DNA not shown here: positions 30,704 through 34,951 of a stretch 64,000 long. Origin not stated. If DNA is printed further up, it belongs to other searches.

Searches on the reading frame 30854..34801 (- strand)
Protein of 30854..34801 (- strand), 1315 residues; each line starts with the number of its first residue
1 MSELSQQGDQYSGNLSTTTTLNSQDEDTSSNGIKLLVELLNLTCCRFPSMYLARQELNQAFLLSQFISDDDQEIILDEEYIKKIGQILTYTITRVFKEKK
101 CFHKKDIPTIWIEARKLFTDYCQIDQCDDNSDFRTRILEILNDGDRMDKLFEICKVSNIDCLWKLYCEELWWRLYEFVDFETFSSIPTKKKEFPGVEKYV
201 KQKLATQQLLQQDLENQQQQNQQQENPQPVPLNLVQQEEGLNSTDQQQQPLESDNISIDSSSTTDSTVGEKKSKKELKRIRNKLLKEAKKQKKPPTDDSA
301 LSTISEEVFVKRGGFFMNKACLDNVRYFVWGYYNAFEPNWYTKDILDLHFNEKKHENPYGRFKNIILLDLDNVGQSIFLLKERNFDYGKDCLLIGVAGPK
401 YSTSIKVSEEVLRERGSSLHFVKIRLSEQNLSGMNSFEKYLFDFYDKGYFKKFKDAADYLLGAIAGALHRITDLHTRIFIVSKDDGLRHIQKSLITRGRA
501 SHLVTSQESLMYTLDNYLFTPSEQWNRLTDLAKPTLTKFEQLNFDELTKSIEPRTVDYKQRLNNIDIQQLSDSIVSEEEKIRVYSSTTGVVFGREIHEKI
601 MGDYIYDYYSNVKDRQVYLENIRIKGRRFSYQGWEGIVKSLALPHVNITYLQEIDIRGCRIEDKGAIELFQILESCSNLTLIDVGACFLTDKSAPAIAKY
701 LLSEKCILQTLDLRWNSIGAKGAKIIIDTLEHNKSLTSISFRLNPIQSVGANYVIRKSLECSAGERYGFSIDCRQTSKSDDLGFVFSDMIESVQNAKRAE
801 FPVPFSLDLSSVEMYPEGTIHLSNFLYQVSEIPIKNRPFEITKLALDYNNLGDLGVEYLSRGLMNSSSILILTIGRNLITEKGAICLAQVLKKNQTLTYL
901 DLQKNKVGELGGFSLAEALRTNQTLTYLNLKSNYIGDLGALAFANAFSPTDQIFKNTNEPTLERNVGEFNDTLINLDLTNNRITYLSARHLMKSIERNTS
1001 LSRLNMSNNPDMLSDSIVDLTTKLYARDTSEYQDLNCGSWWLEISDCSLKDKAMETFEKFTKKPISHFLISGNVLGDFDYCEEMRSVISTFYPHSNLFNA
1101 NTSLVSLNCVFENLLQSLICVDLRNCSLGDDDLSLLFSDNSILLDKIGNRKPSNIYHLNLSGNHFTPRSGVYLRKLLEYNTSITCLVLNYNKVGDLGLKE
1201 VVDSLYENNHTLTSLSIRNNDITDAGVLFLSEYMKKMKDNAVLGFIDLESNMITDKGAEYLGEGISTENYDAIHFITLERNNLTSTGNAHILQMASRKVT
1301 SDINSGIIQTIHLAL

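Call 6: search_protein_families(library=pfam, proteins=[window:30854-34801:-], max_evalue=0.001)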
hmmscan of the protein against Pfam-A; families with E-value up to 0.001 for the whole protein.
window:30854-34801:- (1315 aa): 3 families
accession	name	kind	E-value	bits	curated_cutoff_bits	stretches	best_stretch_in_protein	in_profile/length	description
PF13516.12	LRR_6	-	3.1e-34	114.7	23.4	2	921-944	1-24/24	Leucine Rich repeat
PF00560.39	LRR_1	-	1.1e-05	25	20.6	0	1154-1166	1-13/23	Leucine Rich Repeat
PF12799.13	LRR_4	-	8.3e-05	23.2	27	0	896-941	2-42/44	Leucine Rich repeats (2 copies)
